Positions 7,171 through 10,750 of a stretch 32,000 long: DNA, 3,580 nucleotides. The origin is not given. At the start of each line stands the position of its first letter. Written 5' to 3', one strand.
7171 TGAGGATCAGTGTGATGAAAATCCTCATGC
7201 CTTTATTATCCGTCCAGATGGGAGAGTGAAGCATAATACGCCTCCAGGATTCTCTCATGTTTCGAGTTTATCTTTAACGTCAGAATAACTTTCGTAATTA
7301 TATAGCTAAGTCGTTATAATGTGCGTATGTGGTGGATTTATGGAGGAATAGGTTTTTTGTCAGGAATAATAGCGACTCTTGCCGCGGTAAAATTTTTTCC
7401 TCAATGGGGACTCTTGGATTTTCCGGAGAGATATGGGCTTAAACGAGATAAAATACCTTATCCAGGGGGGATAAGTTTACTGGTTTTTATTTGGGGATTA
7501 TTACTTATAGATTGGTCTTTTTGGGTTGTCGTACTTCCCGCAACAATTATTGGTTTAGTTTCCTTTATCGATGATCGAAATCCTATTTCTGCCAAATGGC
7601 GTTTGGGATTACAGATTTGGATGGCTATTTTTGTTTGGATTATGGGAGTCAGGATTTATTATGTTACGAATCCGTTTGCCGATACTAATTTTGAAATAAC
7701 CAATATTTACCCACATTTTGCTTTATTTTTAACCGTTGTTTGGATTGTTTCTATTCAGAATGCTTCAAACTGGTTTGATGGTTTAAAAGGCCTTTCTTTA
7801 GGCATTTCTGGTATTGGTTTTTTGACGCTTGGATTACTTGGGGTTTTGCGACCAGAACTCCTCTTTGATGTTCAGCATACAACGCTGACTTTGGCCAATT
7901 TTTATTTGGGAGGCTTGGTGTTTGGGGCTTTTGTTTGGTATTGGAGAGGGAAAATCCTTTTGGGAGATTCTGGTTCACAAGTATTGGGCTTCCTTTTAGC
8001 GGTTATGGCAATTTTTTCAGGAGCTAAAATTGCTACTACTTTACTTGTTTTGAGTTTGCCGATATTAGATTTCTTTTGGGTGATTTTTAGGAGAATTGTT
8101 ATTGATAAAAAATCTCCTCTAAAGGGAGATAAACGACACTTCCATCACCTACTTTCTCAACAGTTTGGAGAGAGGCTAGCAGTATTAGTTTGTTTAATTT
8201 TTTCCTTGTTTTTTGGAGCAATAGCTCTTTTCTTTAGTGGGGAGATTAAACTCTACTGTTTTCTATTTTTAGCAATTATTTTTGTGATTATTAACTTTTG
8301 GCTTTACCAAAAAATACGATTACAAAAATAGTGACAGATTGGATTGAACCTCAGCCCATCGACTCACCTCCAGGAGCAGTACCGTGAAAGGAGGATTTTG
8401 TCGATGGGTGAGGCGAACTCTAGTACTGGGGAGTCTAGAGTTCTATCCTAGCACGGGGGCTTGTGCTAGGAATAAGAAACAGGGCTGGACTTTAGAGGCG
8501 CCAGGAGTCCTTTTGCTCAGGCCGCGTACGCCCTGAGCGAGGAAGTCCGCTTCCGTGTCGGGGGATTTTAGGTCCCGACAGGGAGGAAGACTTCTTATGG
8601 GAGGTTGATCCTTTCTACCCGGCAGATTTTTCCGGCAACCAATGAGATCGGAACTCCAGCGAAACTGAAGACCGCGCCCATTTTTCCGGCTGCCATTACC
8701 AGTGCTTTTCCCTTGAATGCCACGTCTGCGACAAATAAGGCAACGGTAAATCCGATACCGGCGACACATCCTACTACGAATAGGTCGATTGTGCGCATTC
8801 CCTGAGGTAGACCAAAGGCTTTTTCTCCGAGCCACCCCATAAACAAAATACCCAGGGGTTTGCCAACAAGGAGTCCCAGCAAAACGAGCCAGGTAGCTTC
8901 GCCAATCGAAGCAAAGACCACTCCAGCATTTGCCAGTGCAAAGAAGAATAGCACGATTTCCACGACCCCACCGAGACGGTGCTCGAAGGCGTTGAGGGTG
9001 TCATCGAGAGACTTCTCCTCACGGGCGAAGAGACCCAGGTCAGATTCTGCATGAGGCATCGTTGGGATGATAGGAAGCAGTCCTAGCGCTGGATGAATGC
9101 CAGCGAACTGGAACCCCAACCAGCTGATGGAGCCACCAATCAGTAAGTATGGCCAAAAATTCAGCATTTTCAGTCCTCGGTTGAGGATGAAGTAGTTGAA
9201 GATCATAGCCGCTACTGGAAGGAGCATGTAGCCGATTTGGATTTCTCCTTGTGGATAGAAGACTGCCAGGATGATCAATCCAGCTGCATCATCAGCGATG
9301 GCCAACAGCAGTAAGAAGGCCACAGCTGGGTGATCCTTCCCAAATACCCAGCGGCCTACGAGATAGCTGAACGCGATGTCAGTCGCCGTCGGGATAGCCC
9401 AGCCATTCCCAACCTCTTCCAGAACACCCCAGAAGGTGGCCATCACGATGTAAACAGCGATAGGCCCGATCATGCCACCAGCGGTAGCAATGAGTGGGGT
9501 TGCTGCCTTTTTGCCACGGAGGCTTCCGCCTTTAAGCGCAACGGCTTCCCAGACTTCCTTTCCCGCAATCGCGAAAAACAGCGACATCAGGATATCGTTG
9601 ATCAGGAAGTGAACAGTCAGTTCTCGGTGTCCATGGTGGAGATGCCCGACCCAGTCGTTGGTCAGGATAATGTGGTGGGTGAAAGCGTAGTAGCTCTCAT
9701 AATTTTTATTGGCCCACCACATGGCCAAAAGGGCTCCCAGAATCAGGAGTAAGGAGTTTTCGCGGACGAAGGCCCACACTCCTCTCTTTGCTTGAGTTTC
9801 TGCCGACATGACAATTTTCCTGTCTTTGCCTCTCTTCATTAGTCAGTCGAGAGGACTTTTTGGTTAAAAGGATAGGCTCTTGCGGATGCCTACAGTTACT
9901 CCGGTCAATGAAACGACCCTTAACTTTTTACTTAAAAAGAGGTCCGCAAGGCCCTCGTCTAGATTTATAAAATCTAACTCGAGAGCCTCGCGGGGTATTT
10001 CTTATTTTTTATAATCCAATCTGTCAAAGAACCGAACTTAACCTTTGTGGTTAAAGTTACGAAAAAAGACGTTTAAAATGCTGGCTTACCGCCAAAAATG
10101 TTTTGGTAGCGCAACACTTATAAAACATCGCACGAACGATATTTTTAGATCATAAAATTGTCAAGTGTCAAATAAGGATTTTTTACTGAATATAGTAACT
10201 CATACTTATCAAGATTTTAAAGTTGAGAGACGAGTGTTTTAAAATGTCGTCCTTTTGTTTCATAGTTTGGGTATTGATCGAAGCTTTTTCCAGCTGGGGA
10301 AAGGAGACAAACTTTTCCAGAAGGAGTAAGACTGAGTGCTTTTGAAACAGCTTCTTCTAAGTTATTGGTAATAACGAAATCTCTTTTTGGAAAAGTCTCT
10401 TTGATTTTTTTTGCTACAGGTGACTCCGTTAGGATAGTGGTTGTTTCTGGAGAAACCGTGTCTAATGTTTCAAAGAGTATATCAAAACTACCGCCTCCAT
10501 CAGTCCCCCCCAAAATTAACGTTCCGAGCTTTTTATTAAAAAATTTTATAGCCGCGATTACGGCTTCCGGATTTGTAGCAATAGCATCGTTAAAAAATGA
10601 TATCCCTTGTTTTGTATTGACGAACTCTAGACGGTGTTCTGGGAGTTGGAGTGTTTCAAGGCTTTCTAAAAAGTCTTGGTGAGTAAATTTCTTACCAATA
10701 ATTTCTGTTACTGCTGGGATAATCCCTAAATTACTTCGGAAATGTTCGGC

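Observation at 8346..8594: A 250-nt run of seven perfect stem-loops between convergent stop codons: unclassified structured RNA candidate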

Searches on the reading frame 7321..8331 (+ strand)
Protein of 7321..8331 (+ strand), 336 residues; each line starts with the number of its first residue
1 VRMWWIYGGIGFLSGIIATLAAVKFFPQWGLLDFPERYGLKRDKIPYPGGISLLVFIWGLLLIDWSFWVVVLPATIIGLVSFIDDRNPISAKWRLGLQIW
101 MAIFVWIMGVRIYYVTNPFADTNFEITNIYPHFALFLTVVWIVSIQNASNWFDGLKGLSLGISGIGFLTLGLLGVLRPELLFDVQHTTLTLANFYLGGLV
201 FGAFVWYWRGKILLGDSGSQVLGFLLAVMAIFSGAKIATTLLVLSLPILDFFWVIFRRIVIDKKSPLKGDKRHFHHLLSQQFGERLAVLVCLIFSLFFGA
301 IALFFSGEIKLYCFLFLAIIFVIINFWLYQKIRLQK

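Call 8: search_protein_families(library=pfam, proteins=[window:7321-8331:+])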
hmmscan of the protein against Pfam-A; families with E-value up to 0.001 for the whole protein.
window:7321-8331:+ (336 aa): 1 family
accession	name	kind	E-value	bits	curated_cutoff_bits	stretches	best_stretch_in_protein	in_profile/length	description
PF00953.26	Glycos_transf_4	-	3e-25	89.5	27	1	68-233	2-159/160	Glycosyl transferase family 4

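Call 20: find_related_loci(query=window:7321-8331:+, collection=genome_contigs, flank=10000)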
Query window:7321-8331:+ (336 aa) in genome_contigs; peptide patterns used: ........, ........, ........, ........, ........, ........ (x = any residue, [..] = any of these).
40 stretches matched a pattern; 5 encode a relative of the query (tblastn E <= 1e-3); 5 distinct loci.
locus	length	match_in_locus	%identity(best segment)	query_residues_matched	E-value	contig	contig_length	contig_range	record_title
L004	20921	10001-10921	62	11-314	5e-114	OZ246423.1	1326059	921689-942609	MAG: Candidatus Altimarinota bacterium isolate 38dfdaa7-23c9-415c-95bd-71b6b8237c91 genome assembly, chromosome: 1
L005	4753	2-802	49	79-331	3e-76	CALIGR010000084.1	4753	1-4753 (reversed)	MAG: uncultured Candidatus Gracilibacteria bacterium isolate R3_Bin_Bin_150_1 genome assembly, contig: c_000000179717, w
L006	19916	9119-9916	34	81-336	4e-36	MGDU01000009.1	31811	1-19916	MAG: Candidatus Uhrbacteria bacterium RIFCSPHIGHO2_02_FULL_46_47 rifcsphigho2_02_scaffold_2147, whole genome shotgun seq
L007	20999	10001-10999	36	25-336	4e-49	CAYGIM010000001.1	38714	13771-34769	MAG TPA_asm: uncultured Candidatus Peribacteria bacterium isolate ERP113451_co1_65 genome assembly, contig: NODE_1117_le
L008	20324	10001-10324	31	120-234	8e-6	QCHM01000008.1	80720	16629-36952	Prochlorococcus sp. AG-402-B19 Ga0171855_108, whole genome shotgun sequence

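Call 43: find_encoding_contigs(protein=window:7321-8331:+, flank=5000, max_places=6)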
Protein window:7321-8331:+ (336 aa): no gene with exactly this product is on record in the collection.

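Call 46: find_homologous_proteins(query=window:7321-8331:+, max_evalue=1e-40)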
Query window:7321-8331:+ (336 aa): 244 proteins with E <= 1e-40 among 8000 candidates; the best 120 are listed.
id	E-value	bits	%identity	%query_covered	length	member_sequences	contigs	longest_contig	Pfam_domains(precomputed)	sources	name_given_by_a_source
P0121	2.9e-216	736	100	99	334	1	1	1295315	PF00953.27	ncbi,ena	-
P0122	5.8e-150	518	70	99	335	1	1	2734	PF00953.27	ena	-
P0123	4.2e-119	416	59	97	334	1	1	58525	PF00953.27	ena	-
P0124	1.9e-117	411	62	90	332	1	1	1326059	PF00953.27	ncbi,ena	-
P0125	1.7e-114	401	59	98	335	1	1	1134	PF00953.27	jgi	-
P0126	3.0e-113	397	56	98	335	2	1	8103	PF00953.27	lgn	-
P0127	1.9e-112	394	59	97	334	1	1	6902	PF00953.27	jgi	-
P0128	9.0e-112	392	57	98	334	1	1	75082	PF00953.27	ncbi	-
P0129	6.2e-111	389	58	97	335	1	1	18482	PF00953.27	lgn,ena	-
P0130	9.0e-108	379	54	98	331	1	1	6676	PF00953.27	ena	-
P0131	4.9e-107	377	57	93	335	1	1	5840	PF00953.27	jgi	-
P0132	7.6e-107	376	59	94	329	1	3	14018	PF00953.27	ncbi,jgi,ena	-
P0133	1.4e-106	375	57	96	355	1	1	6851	PF00953.27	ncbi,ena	-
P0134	1.4e-106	375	56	96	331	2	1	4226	PF00953.27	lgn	-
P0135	2.0e-106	375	57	94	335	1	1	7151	PF00953.27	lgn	-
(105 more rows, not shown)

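Call 47: find_encoding_contigs(protein=P0122, flank=3000, max_places=3)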
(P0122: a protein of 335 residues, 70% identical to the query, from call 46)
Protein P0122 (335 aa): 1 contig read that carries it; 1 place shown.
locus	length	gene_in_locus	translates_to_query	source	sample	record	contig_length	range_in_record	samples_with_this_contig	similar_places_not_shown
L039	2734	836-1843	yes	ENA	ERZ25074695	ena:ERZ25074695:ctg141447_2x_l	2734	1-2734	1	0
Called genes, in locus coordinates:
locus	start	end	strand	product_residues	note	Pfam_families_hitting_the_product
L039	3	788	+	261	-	?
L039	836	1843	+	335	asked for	PF00953:Glycos_transf_4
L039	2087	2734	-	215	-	?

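Call 56: search_protein_families(library=pfam, proteins=[L039:2087-2734:-, L039:3-788:+], max_evalue=0.01)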
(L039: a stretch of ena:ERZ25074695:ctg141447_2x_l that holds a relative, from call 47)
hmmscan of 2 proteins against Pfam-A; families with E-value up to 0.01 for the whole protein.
L039:2087-2734:- (215 aa): 1 family
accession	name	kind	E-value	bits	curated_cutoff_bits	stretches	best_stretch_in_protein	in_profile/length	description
PF07854.18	DUF1646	-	0.00062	19.7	21.4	1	127-165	291-329/347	Protein of unknown function (DUF1646)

L039:3-788:+ (261 aa): 0 families

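Call 61: find_encoding_contigs(protein=P0123, flank=5000, max_places=3)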
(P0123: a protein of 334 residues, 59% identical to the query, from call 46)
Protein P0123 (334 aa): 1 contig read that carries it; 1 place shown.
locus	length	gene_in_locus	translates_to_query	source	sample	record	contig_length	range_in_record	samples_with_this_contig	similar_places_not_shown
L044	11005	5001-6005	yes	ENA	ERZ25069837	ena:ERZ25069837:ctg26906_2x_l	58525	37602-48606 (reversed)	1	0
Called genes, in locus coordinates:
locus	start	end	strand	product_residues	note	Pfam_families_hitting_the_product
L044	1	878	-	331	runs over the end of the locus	PF02388:FemAB, PF13480:Acetyltransf_6 (weak), PF02388:FemAB (weak)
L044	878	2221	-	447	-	PF13599:Pentapeptide_4 (weak)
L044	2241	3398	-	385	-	PF01041:DegT_DnrJ_EryC1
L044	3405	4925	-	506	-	PF08245:Mur_ligase_M, PF02875:Mur_ligase_C (faint)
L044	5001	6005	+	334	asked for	PF00953:Glycos_transf_4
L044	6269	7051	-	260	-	PF12146:Hydrolase_4, PF00561:Abhydrolase_1, PF12697:Abhydrolase_6, PF00561:Abhydrolase_1 (weak)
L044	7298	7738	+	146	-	PF13420:Acetyltransf_4, PF00583:Acetyltransf_1, PF13302:Acetyltransf_3 (weak), PF13673:Acetyltransf_10, PF13508:Acetyltransf_7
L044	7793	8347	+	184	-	-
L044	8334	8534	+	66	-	-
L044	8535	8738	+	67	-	-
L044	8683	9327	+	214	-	PF00578:AhpC-TSA, PF08534:Redoxin, PF13905:Thioredoxin_8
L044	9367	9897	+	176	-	PF01641:SelR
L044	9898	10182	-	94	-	-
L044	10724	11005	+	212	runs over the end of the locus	-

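Call 64: find_encoding_contigs(protein=P0129, flank=5000, max_places=2)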
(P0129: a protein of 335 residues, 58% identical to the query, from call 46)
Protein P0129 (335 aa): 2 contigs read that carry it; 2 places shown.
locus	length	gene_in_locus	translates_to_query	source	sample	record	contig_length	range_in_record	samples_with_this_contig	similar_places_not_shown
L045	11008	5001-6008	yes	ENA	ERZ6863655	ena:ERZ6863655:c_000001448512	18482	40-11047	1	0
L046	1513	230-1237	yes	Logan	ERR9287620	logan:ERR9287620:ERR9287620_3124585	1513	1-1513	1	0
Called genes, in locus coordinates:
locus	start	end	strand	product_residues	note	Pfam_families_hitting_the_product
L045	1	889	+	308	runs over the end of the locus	?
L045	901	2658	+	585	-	PF19030:TSP1_ADAMTS (weak)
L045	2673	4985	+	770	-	-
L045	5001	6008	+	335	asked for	PF00953:Glycos_transf_4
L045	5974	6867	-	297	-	PF00274:Glycolytic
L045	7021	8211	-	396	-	PF08245:Mur_ligase_M, PF02875:Mur_ligase_C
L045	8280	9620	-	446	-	PF26299:MurL_N, PF26298:MurL_epimerase_C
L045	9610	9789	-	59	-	PF21344:Zn_ribbon_LysW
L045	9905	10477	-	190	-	PF01596:Methyltransf_3, PF13847:Methyltransf_31, PF13578:Methyltransf_24, PF13649:Methyltransf_25 (weak)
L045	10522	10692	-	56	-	-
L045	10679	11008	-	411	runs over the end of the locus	-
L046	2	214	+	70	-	?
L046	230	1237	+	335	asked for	PF00953:Glycos_transf_4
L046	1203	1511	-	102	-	?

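Call 65: find_encoding_contigs(protein=P0126, flank=5000, max_places=2)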
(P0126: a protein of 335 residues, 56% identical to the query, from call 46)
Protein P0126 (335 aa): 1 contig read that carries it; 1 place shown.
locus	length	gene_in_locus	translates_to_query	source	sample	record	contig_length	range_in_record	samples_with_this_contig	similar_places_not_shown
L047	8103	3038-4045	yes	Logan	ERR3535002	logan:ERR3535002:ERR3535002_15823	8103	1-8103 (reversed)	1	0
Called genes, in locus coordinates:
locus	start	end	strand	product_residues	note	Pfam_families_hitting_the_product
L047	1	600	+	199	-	?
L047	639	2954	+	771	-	-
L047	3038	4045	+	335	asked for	PF00953:Glycos_transf_4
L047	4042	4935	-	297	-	PF00274:Glycolytic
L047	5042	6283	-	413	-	PF08245:Mur_ligase_M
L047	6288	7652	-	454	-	PF26299:MurL_N, PF26298:MurL_epimerase_C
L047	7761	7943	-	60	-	PF21344:Zn_ribbon_LysW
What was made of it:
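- Relatives tolerate convergent genes that overlap with no insulator at all (calls 64, 65). A 263-nt spacer persists in streamlined genomes whose relatives have overlapping genes at this site (calls 64, 65).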

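Call 94: search_protein_families(library=ncbifam, proteins=[L039:2087-2734:-], max_evalue=0.01)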
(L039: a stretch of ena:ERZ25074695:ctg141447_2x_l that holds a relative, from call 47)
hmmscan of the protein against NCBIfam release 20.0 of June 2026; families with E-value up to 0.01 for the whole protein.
L039:2087-2734:- (215 aa): 0 families

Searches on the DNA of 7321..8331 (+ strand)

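Call 72: search_rna_families(source=L039, start=1780, end=2150, threshold=evalue, max_evalue=10)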
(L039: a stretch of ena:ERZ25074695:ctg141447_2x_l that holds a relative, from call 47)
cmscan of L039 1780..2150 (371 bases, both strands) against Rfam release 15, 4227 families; matches with E-value up to 10: 2.
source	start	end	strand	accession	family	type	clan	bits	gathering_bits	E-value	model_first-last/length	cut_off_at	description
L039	1946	1981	+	RF01100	PK-BYV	Cis-reg;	-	28.2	50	0.00035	1-40/40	no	3'-terminal pseudoknot in BYV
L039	2074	2111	+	RF01309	sR60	Gene; snRNA; snoRNA; CD-box;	CL00132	14.1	50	1.3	1-55/55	no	Small nucleolar RNA sR60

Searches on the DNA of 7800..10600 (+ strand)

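Call 4: search_rna_families(source=window, start=7800, end=10600, threshold=evalue, max_evalue=10, show_alignments=3)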
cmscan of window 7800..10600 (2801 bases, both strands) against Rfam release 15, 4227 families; matches with E-value up to 10: 8.
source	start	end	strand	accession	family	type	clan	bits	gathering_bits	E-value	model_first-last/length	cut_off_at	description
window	8268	8338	-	RF00650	mir-153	Gene; miRNA;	-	23.2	54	0.35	1-73/73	no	mir-153 microRNA precursor family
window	8066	8131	+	RF03956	mir-737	Gene; miRNA;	-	20.4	60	6.7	1-63/63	no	mir-737 microRNA precursor family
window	8445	8487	+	RF01100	PK-BYV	Cis-reg;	-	19.6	50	0.59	1-40/40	no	3'-terminal pseudoknot in BYV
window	10253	10325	+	RF02974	Fibro-purF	Cis-reg;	-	16.3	60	2.2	1-75/75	no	Fibro-purF RNA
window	9957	10032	-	RF02956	DUF2693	Gene; sRNA;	-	15.9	81.3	5.8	1-165/165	no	DUF2693 RNA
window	8812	8859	+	RF00032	Histone3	Cis-reg;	-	14.7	34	3.3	1-46/46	no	Histone 3' UTR stem-loop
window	9293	9458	+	RF01877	MIAT_exon5_3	Gene; lncRNA;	-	11.7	90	0.72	1-382/382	no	Myocardial infarction associated transcript exon 5 conserved region 3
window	8236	8283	-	RF00023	tmRNA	Gene;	CL00001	7.1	47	5.5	83-140/374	no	transfer-messenger RNA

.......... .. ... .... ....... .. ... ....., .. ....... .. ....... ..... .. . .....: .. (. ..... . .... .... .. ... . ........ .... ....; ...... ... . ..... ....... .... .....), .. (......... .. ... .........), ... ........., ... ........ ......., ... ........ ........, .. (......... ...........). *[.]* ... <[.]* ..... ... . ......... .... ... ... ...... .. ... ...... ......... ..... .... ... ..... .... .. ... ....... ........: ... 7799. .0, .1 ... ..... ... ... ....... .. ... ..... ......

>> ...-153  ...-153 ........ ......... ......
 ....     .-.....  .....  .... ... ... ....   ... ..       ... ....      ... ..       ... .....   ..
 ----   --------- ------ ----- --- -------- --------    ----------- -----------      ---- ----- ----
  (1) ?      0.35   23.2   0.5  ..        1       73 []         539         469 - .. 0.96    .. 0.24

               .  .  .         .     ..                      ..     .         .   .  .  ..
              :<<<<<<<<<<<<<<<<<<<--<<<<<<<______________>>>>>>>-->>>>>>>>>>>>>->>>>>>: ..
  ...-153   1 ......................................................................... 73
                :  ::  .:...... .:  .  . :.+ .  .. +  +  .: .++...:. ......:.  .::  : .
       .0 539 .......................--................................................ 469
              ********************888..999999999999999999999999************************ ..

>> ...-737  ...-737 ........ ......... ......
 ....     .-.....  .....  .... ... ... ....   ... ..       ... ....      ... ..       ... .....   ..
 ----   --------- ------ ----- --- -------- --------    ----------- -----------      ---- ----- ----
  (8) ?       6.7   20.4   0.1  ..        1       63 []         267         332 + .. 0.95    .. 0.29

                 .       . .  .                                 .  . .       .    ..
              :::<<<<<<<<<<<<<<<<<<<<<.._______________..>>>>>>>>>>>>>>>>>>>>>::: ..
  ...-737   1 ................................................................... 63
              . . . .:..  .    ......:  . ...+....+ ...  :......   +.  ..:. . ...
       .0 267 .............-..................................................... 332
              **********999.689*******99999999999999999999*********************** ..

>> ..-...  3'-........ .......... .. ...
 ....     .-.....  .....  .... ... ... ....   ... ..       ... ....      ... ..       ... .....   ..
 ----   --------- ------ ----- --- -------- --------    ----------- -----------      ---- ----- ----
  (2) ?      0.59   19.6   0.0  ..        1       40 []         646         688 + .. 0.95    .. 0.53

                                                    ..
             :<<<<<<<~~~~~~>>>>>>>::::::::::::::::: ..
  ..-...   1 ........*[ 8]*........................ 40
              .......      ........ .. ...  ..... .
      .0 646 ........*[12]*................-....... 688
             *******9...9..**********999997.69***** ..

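Call 26: search_dna_similar(query=window:8332-8597:+, collection=plasmids, mode=distant, max_evalue=1)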
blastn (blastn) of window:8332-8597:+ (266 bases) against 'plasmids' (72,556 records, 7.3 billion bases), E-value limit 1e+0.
No match.

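Call 27: search_dna_similar(query=window:8332-8597:+, collection=phages, mode=distant, max_evalue=1)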
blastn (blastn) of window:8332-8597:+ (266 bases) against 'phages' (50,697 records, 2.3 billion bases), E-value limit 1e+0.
No match.
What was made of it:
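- Tried and rejected: BLASTN found no match (calls 26, 27).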

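Call 73: search_rna_families(source=window, start=8300, end=8640, threshold=evalue, max_evalue=10)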
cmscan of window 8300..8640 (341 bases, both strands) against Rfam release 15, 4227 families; matches with E-value up to 10: 2.
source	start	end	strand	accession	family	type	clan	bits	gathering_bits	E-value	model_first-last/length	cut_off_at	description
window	8445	8487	+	RF01100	PK-BYV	Cis-reg;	-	19.6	50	0.071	1-40/40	no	3'-terminal pseudoknot in BYV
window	8318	8351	+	RF02494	Gl_U6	Gene; snRNA; splicing;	-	12.6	100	4.7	1-102/102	no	Giardia U6 spliceosomal RNA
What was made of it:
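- On Any Rfam family (tRNA, tmRNA, SRP, RNase P, 6S, ribozymes, riboswitches, group I/II introns, HEARO and others): The best is PK-BYV at 19.6 bits in the window and 28.2 bits in L039, against a threshold of 50 (calls 4, 72, 73).
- There is no Rfam hit (calls 4, 72, 73).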

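Call 87: build_rna_model(alignment_id=A4)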
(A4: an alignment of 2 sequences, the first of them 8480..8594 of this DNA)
Model R1 built from alignment A4 (2 sequences, 115 columns); structure: RNAalifold consensus.
model positions 115; base pairs 40; branch points 2; effective number of sequences 0.6; information 0.59 bits per position. Calibrated on 0.2 Mb of random sequence (short: E-values are rough).
structure used (alignment columns):
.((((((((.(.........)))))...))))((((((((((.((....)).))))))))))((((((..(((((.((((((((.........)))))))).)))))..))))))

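Call 88: search_with_rna_model(model_id=R1, sources=[window, L001, L002, L003, L004, L005, L006, L007, L008, L009, L010, L039, L044, L045, L046, L047], max_evalue=10)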
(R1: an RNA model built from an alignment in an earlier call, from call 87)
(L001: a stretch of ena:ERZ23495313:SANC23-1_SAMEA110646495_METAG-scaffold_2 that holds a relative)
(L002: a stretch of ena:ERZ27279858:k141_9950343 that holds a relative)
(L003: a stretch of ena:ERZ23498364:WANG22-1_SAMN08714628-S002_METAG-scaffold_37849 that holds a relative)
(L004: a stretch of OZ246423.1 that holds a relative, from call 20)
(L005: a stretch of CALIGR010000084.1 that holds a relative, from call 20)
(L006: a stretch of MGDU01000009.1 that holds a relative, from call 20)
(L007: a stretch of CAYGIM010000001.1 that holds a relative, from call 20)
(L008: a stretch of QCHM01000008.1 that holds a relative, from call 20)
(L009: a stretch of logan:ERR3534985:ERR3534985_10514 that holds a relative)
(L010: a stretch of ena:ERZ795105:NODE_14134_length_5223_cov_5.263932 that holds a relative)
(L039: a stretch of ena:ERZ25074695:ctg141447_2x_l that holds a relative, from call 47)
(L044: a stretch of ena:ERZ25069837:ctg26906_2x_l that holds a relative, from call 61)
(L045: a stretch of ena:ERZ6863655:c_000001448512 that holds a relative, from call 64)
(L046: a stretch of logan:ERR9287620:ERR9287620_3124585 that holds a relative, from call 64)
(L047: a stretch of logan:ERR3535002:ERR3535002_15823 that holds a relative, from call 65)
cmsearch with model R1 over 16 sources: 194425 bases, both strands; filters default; matches with E-value up to 10: 4.
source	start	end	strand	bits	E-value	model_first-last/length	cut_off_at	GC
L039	1974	2088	+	138.6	6.7e-22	1-115/115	no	0.59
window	8480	8594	+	136.3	1.7e-21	1-115/115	no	0.62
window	8542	8656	-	32.9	0.0011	1-115/115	no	0.53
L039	2036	2123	-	27.6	0.0096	1-115/115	no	0.5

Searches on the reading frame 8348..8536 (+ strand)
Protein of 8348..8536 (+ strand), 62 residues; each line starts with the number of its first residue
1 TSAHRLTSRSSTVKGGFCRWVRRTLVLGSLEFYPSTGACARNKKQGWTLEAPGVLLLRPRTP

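Call 51: search_protein_representatives(protein=window:8348-8536:+)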
Query: 62 residues. Proteins with E-value up to 0.001 (for the whole library): 3; up to 1e-10: 1; up to 1e-30: 0. The best 3 are listed.
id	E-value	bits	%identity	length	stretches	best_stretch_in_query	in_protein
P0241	6.6e-24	98.5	53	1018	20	5-24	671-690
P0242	1.7e-05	40.6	48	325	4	12-41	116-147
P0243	6.1e-05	38.8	45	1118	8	34-54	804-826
